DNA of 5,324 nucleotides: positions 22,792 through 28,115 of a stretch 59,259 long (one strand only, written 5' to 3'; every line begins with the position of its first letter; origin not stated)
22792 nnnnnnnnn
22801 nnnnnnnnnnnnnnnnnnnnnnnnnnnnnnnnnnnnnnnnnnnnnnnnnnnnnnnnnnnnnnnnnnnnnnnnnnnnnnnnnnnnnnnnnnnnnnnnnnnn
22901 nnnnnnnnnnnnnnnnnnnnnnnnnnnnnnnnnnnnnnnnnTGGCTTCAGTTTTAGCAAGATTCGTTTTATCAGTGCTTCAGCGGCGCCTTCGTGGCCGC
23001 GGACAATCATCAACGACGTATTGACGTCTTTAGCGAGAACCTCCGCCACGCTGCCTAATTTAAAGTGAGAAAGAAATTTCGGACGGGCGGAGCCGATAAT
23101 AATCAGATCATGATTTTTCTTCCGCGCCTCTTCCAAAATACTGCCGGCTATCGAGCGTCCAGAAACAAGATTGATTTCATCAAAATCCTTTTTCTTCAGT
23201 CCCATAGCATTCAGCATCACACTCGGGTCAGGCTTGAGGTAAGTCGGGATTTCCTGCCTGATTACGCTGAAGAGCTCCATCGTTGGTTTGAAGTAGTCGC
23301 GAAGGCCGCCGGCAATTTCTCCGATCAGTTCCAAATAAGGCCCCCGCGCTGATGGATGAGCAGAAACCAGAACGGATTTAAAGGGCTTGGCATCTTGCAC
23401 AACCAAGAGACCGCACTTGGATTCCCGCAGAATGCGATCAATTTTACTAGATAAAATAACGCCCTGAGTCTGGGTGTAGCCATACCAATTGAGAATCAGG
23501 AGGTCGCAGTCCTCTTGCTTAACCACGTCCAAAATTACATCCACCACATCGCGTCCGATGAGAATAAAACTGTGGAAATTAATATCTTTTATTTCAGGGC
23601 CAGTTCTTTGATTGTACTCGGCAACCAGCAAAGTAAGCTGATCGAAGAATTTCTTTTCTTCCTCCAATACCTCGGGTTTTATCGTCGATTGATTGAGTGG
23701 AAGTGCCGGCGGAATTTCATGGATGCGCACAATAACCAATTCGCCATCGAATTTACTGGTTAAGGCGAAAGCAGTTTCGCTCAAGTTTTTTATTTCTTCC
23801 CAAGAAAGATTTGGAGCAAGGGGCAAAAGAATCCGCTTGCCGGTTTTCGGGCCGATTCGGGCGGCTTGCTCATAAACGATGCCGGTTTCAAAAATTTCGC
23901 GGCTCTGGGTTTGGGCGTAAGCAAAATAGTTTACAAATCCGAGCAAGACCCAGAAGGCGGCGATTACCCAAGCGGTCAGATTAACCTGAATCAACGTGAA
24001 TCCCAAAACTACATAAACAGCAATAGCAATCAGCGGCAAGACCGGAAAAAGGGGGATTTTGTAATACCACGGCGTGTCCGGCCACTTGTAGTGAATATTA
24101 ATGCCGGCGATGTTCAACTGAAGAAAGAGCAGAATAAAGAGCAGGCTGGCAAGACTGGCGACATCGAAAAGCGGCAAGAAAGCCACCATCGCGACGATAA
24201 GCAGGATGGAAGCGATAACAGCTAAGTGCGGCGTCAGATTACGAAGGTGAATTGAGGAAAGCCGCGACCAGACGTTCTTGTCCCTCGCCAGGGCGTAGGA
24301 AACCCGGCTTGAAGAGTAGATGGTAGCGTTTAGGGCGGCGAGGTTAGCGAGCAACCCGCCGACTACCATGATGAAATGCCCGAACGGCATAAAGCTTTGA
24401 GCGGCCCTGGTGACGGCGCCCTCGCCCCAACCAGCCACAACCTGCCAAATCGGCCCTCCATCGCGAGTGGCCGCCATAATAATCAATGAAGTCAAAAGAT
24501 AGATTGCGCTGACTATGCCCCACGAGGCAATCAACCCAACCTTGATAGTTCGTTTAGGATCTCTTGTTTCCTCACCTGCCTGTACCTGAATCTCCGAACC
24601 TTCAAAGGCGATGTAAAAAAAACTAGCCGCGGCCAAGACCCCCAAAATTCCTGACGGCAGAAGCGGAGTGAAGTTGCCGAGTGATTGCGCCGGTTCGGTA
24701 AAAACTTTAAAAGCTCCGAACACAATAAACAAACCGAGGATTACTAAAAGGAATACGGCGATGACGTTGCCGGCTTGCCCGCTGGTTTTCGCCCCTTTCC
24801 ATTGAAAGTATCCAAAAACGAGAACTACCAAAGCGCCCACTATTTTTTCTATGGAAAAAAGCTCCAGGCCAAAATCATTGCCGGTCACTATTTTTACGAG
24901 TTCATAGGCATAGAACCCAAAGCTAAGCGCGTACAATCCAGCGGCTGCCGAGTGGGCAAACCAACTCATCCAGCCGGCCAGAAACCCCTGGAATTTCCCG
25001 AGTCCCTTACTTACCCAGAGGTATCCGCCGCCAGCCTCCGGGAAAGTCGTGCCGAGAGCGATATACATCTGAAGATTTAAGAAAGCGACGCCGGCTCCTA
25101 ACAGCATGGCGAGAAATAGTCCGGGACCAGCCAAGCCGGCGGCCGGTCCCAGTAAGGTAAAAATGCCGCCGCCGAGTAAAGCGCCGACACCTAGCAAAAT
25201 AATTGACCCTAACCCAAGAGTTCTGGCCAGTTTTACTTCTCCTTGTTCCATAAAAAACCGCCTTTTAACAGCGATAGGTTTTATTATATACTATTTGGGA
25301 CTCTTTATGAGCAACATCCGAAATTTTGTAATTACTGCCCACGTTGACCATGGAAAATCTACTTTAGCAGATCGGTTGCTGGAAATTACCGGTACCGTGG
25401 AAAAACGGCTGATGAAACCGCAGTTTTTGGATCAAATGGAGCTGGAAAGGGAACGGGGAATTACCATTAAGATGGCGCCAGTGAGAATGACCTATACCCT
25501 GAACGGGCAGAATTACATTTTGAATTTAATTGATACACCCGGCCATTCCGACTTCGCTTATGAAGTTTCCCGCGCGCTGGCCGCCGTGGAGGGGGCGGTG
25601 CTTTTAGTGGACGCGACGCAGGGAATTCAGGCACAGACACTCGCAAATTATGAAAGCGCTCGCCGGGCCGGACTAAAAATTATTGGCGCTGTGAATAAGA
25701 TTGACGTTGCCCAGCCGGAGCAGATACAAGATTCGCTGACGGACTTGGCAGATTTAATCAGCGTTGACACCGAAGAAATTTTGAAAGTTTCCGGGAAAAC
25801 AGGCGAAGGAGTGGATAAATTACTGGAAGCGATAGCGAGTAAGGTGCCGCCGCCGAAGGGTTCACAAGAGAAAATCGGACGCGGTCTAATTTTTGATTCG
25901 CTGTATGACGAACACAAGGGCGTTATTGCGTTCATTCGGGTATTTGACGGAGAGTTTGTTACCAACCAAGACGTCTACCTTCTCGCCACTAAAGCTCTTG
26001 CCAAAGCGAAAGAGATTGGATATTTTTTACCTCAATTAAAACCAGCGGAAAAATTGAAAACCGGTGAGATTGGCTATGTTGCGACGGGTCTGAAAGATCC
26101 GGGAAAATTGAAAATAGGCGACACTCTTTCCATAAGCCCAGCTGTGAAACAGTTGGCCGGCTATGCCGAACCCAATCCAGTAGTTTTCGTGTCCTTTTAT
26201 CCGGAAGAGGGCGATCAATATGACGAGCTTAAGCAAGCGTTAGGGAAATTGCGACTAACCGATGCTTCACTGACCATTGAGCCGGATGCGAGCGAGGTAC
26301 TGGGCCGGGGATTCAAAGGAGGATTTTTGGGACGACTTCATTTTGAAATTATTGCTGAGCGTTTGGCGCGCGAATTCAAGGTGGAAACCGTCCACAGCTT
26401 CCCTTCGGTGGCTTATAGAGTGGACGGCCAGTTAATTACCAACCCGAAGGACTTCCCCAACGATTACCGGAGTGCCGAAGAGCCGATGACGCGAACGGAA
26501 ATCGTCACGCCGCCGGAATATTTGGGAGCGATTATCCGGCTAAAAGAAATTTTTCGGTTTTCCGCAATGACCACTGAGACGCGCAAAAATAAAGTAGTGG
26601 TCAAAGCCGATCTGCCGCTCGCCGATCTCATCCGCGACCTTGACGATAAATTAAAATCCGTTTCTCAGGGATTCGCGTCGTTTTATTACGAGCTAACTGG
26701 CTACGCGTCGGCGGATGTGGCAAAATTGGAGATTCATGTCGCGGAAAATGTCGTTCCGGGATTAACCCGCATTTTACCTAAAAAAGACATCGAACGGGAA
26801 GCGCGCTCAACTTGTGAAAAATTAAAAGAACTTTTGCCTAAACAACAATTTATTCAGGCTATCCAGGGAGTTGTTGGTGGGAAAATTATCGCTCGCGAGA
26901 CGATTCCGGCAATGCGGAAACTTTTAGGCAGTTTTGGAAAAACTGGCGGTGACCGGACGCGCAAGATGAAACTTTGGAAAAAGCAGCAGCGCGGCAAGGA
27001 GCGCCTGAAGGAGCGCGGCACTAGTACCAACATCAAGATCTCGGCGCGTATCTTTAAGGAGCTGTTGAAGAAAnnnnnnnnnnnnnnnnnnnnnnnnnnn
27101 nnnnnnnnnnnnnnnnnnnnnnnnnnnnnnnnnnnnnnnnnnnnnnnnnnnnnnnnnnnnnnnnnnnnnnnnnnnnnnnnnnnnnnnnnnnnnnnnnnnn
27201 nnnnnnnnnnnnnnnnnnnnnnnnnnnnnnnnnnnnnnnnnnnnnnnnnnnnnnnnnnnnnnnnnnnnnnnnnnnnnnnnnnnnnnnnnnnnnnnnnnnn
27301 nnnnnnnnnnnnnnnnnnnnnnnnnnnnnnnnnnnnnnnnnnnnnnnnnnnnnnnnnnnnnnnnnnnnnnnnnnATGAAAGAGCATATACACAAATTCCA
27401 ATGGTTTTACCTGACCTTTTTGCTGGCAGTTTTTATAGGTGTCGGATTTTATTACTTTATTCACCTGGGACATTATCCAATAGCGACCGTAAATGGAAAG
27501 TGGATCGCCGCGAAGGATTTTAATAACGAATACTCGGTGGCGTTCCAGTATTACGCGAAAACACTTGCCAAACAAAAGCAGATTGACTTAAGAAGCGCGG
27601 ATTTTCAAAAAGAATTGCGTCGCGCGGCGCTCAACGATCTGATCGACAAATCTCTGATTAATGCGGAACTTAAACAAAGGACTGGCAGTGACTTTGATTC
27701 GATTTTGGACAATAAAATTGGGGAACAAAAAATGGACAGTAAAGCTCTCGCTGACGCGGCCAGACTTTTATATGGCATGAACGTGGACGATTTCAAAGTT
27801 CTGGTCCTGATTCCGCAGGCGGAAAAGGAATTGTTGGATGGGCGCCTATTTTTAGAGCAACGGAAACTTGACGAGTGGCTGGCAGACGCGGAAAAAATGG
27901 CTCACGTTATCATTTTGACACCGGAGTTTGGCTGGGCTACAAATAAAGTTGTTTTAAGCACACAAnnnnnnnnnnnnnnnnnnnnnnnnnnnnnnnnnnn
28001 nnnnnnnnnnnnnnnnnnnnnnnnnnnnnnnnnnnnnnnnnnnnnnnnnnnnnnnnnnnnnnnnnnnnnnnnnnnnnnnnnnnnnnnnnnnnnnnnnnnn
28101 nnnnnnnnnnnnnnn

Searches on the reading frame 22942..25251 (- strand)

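Call 49: search_protein_families(library=pfam, proteins=[window:22942-25251:-], max_evalue=0.001)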
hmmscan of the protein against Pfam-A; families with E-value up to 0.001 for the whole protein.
window:22942-25251:- (770 aa): 5 families
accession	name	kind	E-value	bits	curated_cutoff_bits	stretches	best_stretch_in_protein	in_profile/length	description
PF13520.12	AA_permease_2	-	3.6e-30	105.7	27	1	12-438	1-425/427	Amino acid permease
PF00324.27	AA_permease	-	1.1e-22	80.9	24.6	1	17-449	2-464/470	Amino acid permease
PF00582.32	Usp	-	4.7e-21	76.3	24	2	489-618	17-140/141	Universal stress protein family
PF13906.12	AA_permease_C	-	3.8e-07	30.5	27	1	397-450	1-51/51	C-terminus of AA_permease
PF03845.19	Spore_permease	-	6.7e-05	22.3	23.4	1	17-260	7-232/321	Spore germination protein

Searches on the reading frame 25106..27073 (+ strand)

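Call 49: search_protein_families(library=pfam, proteins=[window:25106-27073:+], max_evalue=0.001)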
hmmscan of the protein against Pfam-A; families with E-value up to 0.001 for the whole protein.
window:25106-27073:+ (656 aa): 6 families
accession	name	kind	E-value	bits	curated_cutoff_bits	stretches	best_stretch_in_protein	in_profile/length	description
PF00009.33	GTP_EFTU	-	6.4e-52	176.3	26.5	1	70-248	2-187/188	Elongation factor Tu GTP binding domain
PF06421.17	LepA_C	-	1.1e-24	87.1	29.7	1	547-655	3-107/107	GTP-binding protein LepA C-terminus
PF00679.30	EFG_C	-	1.5e-13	51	27.9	1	458-541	3-86/89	Elongation factor G C-terminus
PF14492.12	EFG_III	-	1.7e-07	31.6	27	1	356-428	2-71/75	Elongation Factor G, domain III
PF03144.31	GTP_EFTU_D2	-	1e-06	29.5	30.3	1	272-341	1-72/73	Elongation factor Tu domain 2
PF22042.2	EF-G_D2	-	7.9e-05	23.1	27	1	259-325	3-68/84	Elongation factor G domain 2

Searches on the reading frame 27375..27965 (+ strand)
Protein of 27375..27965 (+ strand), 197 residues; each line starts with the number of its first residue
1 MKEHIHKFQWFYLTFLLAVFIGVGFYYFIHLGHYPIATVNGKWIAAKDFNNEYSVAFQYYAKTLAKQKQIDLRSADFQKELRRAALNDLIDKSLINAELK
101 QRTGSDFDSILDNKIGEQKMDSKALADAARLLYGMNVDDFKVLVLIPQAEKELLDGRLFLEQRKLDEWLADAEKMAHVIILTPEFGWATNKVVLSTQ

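Call 49: search_protein_families(library=pfam, proteins=[window:27375-27965:+], max_evalue=0.001)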
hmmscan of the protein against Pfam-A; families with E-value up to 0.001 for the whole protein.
window:27375-27965:+ (197 aa): 2 families
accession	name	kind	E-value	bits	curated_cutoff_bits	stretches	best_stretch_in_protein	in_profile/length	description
PF13624.11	SurA_N_3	-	2e-10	41.2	27.2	1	8-101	13-103/162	SurA-like N-terminal domain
PF13623.11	SurA_N_2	-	7.6e-09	36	28.5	1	13-101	21-105/145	SurA-like N-terminal domain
